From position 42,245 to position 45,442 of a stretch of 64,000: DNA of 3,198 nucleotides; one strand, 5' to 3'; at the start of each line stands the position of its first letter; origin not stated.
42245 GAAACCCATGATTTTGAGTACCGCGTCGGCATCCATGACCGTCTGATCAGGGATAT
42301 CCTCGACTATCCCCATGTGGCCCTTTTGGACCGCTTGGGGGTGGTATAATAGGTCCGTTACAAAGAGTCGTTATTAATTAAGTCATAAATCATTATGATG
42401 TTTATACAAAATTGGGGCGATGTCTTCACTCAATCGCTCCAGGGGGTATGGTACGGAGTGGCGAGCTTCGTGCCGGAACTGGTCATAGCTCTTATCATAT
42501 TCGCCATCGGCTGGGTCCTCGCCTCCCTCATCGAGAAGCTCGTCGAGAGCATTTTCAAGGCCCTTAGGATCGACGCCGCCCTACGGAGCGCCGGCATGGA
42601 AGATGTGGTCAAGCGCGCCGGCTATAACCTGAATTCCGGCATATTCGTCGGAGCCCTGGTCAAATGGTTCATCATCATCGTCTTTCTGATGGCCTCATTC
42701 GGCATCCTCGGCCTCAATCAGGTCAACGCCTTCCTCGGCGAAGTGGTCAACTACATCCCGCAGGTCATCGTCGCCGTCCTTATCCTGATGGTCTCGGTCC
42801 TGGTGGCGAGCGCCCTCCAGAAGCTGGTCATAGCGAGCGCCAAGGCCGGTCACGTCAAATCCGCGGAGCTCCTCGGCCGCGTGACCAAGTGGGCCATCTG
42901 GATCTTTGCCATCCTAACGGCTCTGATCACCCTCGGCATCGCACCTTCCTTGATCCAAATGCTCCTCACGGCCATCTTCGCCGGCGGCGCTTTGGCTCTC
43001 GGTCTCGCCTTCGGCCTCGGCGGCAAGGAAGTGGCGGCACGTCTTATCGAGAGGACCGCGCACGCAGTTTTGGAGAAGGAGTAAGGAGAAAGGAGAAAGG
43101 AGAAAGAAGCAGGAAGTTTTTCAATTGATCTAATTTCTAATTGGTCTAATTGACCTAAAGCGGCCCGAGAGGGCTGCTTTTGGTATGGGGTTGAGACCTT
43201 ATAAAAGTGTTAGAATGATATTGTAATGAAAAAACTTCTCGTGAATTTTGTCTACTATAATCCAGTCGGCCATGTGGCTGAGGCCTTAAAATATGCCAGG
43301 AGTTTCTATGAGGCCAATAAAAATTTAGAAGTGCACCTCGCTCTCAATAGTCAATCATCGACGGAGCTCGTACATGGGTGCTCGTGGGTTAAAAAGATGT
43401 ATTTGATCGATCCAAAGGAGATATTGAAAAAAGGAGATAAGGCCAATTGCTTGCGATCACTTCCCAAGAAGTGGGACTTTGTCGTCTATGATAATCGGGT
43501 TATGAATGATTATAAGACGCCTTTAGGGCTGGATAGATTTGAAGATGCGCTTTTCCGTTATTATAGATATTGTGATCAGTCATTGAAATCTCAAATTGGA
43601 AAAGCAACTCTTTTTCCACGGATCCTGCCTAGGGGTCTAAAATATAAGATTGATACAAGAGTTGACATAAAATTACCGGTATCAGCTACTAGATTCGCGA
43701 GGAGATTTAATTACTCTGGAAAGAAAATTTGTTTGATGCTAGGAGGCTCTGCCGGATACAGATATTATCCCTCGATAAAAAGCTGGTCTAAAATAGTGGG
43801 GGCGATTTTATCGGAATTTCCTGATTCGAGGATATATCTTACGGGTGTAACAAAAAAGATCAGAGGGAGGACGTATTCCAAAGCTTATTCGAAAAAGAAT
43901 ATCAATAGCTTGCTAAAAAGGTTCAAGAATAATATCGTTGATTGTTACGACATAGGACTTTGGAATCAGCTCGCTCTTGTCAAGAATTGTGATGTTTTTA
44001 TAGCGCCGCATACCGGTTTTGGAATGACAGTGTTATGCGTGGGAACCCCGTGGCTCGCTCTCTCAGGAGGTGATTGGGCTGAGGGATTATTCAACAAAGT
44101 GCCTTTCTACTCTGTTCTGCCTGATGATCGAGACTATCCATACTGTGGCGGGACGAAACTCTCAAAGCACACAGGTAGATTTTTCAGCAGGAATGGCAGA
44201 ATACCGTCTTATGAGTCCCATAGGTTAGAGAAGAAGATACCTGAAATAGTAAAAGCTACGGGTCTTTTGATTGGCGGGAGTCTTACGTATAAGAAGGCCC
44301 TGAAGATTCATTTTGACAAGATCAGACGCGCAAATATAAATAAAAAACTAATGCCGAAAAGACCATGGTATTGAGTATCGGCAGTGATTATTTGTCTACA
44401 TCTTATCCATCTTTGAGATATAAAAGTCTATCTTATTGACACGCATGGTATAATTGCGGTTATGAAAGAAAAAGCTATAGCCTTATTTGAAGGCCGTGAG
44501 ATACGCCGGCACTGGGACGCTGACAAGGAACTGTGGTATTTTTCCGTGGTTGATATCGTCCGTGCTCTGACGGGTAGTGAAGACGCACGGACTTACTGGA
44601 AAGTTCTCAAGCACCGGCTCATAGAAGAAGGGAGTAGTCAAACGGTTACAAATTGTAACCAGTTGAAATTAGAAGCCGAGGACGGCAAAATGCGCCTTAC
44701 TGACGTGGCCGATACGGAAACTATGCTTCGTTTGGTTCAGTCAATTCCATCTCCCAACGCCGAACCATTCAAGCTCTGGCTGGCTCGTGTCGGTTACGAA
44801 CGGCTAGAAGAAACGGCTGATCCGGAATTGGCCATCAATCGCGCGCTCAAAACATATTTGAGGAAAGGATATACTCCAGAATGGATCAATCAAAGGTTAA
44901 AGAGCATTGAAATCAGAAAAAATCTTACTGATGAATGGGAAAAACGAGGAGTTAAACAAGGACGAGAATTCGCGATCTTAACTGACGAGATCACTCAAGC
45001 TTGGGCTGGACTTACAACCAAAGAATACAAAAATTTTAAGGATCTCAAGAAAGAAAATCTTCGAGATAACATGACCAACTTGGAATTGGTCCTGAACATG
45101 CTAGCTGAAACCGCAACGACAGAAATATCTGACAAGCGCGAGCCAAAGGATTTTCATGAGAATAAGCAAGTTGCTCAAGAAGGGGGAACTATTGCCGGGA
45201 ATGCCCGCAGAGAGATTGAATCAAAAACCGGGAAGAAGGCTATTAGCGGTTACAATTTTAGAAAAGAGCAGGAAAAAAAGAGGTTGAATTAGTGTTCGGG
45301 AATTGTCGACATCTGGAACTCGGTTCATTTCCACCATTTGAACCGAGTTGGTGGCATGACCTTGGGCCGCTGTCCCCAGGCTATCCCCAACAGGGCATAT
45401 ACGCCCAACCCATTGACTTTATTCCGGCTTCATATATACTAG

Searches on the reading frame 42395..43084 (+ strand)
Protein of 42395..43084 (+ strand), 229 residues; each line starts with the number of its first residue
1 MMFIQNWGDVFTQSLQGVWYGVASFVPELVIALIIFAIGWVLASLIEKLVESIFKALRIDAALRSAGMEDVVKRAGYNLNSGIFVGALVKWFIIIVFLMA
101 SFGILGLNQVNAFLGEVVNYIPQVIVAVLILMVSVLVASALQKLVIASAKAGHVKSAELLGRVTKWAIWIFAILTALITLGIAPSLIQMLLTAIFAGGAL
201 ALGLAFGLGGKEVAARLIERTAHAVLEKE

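Call 73: search_protein_families(library=pfam, proteins=[window:42395-43084:+], max_evalue=0.0001)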
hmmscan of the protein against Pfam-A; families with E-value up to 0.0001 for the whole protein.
window:42395-43084:+ (229 aa): 1 family
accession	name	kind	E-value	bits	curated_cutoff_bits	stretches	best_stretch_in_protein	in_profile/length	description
PF05552.17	MS_channel_1st_1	-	1.2e-17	64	22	2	13-61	1-49/50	Mechanosensitive ion channel, conserved TM helix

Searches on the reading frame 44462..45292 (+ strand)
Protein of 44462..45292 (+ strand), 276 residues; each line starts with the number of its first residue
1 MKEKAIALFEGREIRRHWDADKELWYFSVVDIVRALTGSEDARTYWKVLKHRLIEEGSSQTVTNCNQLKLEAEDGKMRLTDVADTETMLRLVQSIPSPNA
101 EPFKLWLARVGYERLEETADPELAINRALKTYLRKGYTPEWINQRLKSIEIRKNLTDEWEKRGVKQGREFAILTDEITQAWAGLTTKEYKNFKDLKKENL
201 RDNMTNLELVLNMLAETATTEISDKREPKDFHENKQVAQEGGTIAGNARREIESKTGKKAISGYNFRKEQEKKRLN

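Call 73: search_protein_families(library=pfam, proteins=[window:44462-45292:+], max_evalue=0.0001)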
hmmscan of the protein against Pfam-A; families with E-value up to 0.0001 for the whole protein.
window:44462-45292:+ (276 aa): 1 family
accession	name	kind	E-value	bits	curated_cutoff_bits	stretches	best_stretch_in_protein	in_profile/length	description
PF02498.22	Bro-N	-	8.7e-08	33.1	25.6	1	14-108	2-91/96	BRO family, N-terminal domain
